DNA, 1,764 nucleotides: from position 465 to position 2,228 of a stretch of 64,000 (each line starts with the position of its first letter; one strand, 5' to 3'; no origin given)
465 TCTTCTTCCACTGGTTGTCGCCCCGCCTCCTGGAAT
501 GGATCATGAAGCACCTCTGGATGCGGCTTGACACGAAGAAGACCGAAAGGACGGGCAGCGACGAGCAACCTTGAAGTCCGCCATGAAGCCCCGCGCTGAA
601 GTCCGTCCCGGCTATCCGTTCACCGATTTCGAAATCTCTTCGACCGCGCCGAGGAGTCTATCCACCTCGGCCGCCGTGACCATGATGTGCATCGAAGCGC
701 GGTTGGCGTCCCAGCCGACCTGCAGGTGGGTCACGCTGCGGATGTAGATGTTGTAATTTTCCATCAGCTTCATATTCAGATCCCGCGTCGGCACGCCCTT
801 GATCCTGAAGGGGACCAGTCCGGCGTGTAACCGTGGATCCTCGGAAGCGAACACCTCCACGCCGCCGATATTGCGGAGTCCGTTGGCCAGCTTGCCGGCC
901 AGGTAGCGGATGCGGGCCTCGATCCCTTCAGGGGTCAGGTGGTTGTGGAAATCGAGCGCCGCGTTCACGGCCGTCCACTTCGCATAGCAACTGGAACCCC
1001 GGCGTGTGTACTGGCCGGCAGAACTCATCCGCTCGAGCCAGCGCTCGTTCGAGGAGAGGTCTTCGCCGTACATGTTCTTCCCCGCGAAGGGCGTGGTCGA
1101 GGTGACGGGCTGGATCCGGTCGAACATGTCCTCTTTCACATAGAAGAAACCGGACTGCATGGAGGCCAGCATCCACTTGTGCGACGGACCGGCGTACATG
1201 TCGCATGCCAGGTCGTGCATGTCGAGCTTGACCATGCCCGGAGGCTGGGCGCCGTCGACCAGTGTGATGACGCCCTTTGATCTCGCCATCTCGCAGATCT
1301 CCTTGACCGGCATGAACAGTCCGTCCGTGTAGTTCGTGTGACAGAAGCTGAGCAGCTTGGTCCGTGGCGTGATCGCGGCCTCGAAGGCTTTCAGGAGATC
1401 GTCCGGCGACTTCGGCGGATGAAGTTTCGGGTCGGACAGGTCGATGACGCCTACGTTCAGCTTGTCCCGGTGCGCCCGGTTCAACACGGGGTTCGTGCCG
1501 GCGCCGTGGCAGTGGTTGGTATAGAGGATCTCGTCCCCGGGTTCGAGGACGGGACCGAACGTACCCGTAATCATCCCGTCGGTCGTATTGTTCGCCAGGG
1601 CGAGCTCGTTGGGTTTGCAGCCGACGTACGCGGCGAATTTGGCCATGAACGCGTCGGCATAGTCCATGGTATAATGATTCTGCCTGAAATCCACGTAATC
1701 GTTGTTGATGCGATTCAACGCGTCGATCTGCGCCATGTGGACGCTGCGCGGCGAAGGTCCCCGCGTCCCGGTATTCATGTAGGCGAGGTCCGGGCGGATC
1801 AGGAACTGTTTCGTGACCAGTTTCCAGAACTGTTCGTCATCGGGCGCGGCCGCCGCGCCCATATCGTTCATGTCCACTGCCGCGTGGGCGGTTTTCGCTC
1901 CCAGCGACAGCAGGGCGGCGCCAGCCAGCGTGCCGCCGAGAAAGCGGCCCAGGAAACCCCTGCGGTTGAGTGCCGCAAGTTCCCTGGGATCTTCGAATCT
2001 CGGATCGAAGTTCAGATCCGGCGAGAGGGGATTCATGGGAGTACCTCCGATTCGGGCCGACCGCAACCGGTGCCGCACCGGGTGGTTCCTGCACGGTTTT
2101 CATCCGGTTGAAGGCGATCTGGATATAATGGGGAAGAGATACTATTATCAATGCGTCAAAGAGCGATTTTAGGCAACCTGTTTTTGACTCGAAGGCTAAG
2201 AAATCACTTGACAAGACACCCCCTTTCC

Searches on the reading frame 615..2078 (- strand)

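Call 20: search_protein_families(library=pfam, proteins=[window:615-2078:-], max_evalue=0.001)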
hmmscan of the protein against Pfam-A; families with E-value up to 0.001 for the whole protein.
window:615-2078:- (488 aa): 2 families
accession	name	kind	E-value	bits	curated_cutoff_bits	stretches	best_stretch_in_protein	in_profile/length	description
PF00266.25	Aminotran_5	-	6.7e-37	127.8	21.5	1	146-475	50-371/371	Aminotransferase class-V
PF00155.27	Aminotran_1_2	-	0.00051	19.8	19.7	0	142-277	45-187/361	Aminotransferase class I and II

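Call 87: search_protein_families(library=ncbifam, proteins=[window:615-2078:-], max_evalue=0.00001)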
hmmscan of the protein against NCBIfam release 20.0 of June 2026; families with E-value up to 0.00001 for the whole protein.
window:615-2078:- (488 aa): 18 families
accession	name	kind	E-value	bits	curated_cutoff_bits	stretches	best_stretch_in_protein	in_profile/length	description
NF051467.1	peri_mod_PvdN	equivalog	1.9e-33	115.7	650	1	39-477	4-419/425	pyoverdine-tailoring periplasmic protein PvdN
TIGR01979.1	sufS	subfamily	6.6e-33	114.1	475.1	1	134-484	58-400/403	SufS family cysteine desulfurase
TIGR01977.1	am_tr_V_EF2568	hypoth_equivalog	4.5e-24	85.2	377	1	157-451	63-336/376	cysteine desulfurase family protein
NF040779.1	Sec_lyase_SclA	exception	5.5e-20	71.6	525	1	154-451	59-336/378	selenocysteine lyase SclA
NF041166.1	f2_encap_cargo1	exception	5.3e-18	65.5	800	1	169-481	322-622/623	family 2A encapsulin nanocompartment cargo protein cysteine desulfurase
NF006791.0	PRK09295.1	equivalog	4.1e-17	62.3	661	1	156-484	85-403/406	cysteine desulfurase SufS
NF008126.0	PRK10874.1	equivalog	3.4e-15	56.1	607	1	170-452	97-358/401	cysteine desulfurase CsdA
TIGR03392.1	FeS_syn_CsdA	equivalog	2e-14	53.6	493.6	1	172-479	97-389/398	cysteine desulfurase CsdA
TIGR01976.1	am_tr_V_VC1184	hypoth_equivalog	2.8e-13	49.9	352.35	1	99-478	20-400/401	cysteine desulfurase-like protein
NF010611.0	PRK14012.1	equivalog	1.8e-10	40.3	548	1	229-323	136-229/406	IscS subfamily cysteine desulfurase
TIGR03402.1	FeS_nifS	equivalog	2.6e-10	39.6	530.75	1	229-317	126-213/379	cysteine desulfurase NifS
TIGR04343.1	egtE_PLP_lyase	equivalog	5.4e-08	32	400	1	237-449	141-334/370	ergothioneine biosynthesis PLP-dependent enzyme EgtE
TIGR02006.1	IscS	equivalog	1.6e-07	30.7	643.2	1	230-322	133-224/402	IscS subfamily cysteine desulfurase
NF006810.0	PRK09331.1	subfamily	4.1e-07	29.1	301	1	177-326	100-247/397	Sep-tRNA:Cys-tRNA synthetase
TIGR03301.1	PhnW-AepZ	equivalog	1.6e-06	27.7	360.8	1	239-323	125-209/355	2-aminoethylphosphonate aminotransferase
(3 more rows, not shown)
